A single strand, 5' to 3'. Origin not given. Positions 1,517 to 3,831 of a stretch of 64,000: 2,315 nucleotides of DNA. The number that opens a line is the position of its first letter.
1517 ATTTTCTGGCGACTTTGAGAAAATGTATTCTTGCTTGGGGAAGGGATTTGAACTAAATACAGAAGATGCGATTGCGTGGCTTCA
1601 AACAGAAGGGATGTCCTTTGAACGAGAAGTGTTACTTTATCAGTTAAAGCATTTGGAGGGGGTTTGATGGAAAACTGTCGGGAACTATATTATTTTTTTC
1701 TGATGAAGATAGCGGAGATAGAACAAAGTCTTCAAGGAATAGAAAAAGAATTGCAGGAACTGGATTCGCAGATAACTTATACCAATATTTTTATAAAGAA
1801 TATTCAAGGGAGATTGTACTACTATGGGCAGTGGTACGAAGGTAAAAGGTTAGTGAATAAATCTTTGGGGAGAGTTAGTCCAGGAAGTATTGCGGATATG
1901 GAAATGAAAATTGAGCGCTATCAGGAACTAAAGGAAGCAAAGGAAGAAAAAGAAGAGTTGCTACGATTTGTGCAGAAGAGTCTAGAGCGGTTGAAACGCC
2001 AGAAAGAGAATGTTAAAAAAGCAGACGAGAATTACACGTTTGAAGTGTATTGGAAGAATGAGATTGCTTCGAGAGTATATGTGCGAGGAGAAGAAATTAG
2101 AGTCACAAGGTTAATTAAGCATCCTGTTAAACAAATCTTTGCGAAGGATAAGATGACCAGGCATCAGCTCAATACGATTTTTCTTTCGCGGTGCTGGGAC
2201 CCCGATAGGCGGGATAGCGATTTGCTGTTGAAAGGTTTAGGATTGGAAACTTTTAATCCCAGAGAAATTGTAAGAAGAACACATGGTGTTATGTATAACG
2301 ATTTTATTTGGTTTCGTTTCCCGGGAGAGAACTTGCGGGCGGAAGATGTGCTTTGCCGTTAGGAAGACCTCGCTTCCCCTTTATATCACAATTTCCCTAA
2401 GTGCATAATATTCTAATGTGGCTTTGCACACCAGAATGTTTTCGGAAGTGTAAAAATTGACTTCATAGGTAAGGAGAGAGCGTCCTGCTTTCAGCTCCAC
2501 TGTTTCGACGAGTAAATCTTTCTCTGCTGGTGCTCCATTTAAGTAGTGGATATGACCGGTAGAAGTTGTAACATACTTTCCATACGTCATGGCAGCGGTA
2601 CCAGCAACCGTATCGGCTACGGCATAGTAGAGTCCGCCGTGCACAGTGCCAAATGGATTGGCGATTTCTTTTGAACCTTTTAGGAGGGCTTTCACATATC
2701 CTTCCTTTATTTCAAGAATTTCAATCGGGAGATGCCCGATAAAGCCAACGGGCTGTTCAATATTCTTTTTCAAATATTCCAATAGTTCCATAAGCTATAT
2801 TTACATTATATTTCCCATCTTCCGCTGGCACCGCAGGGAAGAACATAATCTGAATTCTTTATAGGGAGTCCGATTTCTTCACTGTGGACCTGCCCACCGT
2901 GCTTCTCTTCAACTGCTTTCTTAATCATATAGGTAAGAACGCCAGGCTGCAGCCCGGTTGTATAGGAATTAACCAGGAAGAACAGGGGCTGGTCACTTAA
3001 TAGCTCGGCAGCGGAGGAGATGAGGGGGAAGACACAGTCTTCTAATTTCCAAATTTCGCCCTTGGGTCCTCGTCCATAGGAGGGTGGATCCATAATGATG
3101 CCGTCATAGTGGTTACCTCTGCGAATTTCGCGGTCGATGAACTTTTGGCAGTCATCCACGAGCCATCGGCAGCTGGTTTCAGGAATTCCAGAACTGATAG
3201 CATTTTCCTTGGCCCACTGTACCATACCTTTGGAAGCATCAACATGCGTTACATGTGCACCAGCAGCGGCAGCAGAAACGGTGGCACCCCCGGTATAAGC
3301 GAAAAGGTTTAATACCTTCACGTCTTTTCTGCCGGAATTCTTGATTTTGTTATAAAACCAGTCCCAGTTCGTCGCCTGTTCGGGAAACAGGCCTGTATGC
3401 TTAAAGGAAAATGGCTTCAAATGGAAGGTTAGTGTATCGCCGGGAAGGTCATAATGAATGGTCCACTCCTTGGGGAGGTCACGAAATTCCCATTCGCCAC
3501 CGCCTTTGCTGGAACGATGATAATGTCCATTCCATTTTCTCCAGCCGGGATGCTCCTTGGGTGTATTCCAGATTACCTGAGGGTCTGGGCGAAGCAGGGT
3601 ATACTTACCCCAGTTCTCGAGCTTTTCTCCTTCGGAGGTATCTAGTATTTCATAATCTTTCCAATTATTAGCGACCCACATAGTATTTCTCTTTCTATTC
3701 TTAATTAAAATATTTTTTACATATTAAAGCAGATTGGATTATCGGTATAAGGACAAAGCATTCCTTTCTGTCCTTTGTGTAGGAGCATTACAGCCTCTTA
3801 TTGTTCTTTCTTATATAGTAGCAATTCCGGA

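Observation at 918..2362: Split HipA-like module in reversed order: kinase core followed by a coupled coiled-coil protein carrying the HipA N-terminal subdomain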

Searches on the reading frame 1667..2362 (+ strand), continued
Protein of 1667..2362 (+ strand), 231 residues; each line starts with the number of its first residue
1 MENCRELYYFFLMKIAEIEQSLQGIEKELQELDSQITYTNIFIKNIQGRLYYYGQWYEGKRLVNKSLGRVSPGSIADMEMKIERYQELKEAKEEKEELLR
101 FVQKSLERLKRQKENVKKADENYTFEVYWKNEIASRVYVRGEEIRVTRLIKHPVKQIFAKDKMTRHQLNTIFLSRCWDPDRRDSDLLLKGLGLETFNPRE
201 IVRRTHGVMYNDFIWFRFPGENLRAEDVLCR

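Call 72: find_related_loci(query=A1, collection=metagenome_contigs, flank=3000)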
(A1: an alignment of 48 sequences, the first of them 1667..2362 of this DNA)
Query A1 (231 aa) in metagenome_contigs; peptide patterns used: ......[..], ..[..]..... (x = any residue, [..] = any of these).
309 stretches matched a pattern; 128 encode a relative of the query (tblastn E <= 1e-3); the best 80 are kept; 80 distinct loci.
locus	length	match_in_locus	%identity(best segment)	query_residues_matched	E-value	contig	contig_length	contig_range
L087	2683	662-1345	49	1-231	6e-69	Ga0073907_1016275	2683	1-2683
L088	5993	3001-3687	48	1-231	1e-67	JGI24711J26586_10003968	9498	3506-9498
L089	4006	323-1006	45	1-231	4e-62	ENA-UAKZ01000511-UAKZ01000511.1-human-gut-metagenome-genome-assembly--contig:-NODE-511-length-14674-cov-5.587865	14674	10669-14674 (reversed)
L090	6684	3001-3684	45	1-231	1e-61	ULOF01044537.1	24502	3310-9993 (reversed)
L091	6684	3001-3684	45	1-231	2e-61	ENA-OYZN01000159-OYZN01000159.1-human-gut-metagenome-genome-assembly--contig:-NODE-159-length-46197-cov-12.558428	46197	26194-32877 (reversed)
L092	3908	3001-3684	48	1-231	7e-61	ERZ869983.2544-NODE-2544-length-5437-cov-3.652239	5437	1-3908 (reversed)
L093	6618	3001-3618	51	25-231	2e-60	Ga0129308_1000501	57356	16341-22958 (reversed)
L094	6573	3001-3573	50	40-231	4e-60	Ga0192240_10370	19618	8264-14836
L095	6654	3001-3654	48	11-231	5e-60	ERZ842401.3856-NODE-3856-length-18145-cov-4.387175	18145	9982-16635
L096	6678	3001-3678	43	1-229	3e-59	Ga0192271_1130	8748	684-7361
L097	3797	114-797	46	1-231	4e-58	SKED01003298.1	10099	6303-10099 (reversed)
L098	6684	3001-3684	46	1-231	5e-58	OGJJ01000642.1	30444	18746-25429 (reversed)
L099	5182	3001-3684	45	1-231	1e-57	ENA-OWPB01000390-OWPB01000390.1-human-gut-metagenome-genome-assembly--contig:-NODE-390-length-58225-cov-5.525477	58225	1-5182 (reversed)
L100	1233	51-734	45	1-231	8e-61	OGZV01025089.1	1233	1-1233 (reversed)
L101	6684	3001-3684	45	1-231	1e-57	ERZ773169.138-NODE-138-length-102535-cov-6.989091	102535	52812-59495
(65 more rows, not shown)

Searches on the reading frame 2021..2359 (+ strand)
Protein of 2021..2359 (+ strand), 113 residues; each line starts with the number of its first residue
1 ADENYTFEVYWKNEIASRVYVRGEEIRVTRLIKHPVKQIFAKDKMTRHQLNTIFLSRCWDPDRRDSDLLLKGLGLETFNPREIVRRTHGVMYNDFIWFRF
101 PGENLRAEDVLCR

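Call 41: search_solved_structures(query=A3, max_evalue=10, show_alignments=3)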
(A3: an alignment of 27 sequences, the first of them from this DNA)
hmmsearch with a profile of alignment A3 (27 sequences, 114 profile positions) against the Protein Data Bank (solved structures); distinct sequences matched with E-value up to 10: 3.
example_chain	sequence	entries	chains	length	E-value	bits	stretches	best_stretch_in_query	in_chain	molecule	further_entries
4yly_A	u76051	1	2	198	0.031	17.1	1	29-110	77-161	Peptidyl-tRNA hydrolase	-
9vtg_LA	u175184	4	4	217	0.23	14.3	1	52-81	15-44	Ribosomal protein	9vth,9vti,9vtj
2q9k_A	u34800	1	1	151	0.81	12.5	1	9-48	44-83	Uncharacterized protein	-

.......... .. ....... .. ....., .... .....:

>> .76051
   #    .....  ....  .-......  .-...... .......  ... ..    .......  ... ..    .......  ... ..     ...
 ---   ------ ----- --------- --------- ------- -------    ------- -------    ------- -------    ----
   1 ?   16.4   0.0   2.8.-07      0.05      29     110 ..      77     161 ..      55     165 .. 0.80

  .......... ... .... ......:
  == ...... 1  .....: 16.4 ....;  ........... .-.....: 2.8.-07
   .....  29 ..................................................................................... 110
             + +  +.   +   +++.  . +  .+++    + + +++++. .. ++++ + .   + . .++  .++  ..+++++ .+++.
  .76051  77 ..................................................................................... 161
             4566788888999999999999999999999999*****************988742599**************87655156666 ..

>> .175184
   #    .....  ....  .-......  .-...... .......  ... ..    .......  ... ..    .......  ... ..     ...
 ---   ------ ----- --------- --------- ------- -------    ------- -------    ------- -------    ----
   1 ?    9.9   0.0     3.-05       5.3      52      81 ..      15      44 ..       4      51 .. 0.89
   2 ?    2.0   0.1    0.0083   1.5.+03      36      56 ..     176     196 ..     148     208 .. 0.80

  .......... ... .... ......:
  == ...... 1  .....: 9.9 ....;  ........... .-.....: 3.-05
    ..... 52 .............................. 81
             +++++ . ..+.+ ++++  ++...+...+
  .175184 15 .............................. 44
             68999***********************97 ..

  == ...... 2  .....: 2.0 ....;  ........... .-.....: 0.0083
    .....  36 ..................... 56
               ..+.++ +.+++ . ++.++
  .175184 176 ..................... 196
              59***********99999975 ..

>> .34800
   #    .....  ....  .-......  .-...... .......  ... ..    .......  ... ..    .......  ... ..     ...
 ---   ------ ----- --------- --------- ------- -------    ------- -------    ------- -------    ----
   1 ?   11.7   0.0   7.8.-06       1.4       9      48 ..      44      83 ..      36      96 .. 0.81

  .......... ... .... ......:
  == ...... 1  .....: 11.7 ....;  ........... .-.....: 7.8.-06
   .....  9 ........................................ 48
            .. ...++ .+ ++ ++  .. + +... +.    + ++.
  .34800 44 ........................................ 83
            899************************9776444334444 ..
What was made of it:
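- Closest known: HipBST tripartite toxin-antitoxin systems. Different: Sequence similarity to solved HipS is undetectable (call 41).
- Sequence profiles of B's C-domain do not reach solved HipS or HipA chains (call 41).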

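Call 59: search_protein_representatives(alignment_id=A5)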
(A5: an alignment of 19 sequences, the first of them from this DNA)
Query: 19 sequences, 113 profile positions. Proteins with E-value up to 0.001 (for the whole library): 884; up to 1e-10: 333; up to 1e-30: 22. The best 150 are listed.
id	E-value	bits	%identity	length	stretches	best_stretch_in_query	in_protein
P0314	2.4e-54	198.0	-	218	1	2-113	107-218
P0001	2.6e-51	188.2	-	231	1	2-113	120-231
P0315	5.7e-50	183.9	-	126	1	2-113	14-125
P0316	1.2e-48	179.6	-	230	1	3-113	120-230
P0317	8.2e-48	176.9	-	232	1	2-113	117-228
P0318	1.4e-47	176.1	-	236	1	3-113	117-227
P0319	3.7e-47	174.8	-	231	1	2-113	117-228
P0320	7.5e-46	170.6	-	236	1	2-113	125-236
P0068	5.9e-45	167.7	-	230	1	2-112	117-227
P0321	1.2e-41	157.1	-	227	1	2-113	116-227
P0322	1.9e-41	156.4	-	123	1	19-113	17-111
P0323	2.8e-40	152.6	-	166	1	3-111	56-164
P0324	9.8e-39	147.7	-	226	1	3-104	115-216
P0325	1.9e-38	146.8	-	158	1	2-113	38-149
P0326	1.6e-35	137.3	-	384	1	6-113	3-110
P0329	8.4e-34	131.8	-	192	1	5-110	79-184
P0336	6.2e-29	116.1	-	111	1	6-113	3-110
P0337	7.2e-29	115.9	-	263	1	7-110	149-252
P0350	1.9e-23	98.4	-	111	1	7-113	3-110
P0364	9.6e-22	92.9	-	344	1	6-113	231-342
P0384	3.3e-20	88.0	-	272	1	6-113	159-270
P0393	1.9e-19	85.5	-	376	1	8-111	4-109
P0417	3.3e-18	81.6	-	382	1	3-113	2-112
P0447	7.2e-17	77.2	-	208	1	5-113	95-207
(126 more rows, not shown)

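Call 61: search_protein_families(library=pfam, proteins=[P0326, P0393, P0417, P0364, P0384, P0337, P0447, P0329, P0336, P0350], max_evalue=0.01)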
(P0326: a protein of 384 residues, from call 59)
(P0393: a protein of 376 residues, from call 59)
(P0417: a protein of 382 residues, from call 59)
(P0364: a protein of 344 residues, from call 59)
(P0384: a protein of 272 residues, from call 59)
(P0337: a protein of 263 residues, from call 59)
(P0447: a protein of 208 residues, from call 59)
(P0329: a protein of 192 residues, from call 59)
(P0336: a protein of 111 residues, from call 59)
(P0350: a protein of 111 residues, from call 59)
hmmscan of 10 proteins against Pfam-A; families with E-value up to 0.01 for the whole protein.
P0326 (384 aa): 1 family
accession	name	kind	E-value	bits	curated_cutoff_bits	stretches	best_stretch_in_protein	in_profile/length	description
PF07804.18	HipA_C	-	1.1e-05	25.7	30.5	1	217-305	92-177/213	HipA-like C-terminal domain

P0393 (376 aa): 1 family
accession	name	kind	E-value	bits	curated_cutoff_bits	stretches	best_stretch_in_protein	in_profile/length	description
PF07804.18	HipA_C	-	0.0076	16.4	30.5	0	234-276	117-158/213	HipA-like C-terminal domain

P0417 (382 aa): 1 family
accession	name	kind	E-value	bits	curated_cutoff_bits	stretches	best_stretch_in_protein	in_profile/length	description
PF07804.18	HipA_C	-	0.0019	18.3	30.5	1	253-312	124-180/213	HipA-like C-terminal domain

P0364 (344 aa): 0 families

P0384 (272 aa): 0 families

P0337 (263 aa): 2 families
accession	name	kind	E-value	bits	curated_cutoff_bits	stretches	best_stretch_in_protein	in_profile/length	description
PF13443.12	HTH_26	-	0.00065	20.3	22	1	15-65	10-58/63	Cro/C1-type HTH DNA-binding domain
PF01381.28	HTH_3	-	0.0062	17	23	0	10-42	4-35/55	Helix-turn-helix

P0447 (208 aa): 1 family
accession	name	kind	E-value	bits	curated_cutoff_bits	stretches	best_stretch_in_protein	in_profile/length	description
PF22266.2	DUF6953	-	0.0063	17.1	27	0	96-135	15-54/74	Family of unknown function (DUF6953)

P0329 (192 aa): 6 families
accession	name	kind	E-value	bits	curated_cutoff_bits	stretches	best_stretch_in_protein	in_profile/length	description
PF01381.28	HTH_3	-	3.1e-17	62.8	23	1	13-62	4-53/55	Helix-turn-helix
PF13560.12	HTH_31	-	4.2e-08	33.8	27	1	14-58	10-55/64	Helix-turn-helix domain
PF13443.12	HTH_26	-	1.3e-07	32.2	22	1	13-61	5-54/63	Cro/C1-type HTH DNA-binding domain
PF12844.13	HTH_19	-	1.6e-05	25.1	30.2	1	8-60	2-54/64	Helix-turn-helix domain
PF13412.12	HTH_24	-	0.0066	16.4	21.9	0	11-35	10-34/48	Winged helix-turn-helix DNA-binding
PF13744.12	HTH_37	-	0.0085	16.3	27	0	13-63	26-77/80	Helix-turn-helix domain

P0336 (111 aa): 0 families

P0350 (111 aa): 0 families

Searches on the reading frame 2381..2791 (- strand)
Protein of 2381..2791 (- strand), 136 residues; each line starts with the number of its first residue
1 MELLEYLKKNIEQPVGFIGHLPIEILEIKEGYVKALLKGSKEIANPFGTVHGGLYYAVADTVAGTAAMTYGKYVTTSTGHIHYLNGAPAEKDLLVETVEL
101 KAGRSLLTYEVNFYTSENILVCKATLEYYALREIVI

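Call 78: search_protein_families(library=pfam, proteins=[window:2381-2791:-], max_evalue=0.001)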
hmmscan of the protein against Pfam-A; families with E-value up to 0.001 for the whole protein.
window:2381-2791:- (136 aa): 3 families
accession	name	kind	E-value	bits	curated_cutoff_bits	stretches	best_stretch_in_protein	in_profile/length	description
PF03061.28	4HBT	-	1.6e-14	54.4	20.6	1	47-122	1-79/79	Thioesterase superfamily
PF13622.12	4HBT_3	-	1e-06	29.4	24.3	1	45-121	6-75/83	Acyl-CoA thioesterase N-terminal domain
PF14539.12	DUF4442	-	7.8e-06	26.6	25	1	13-85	11-86/132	Domain of unknown function (DUF4442)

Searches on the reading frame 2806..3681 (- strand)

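Call 78: search_protein_families(library=pfam, proteins=[window:2806-3681:-], max_evalue=0.001)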
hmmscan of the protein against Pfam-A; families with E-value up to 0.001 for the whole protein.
window:2806-3681:- (291 aa): 3 families
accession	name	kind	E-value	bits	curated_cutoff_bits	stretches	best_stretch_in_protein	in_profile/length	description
PF10672.15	Methyltrans_SAM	-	1.3e-11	44.7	27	1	76-205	85-209/286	S-adenosylmethionine-dependent methyltransferase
PF03602.21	Cons_hypoth95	-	2.1e-06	28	24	1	110-200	33-122/182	Conserved hypothetical protein 95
PF13649.12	Methyltransf_25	-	0.00015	22.8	27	1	123-182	1-59/97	Methyltransferase domain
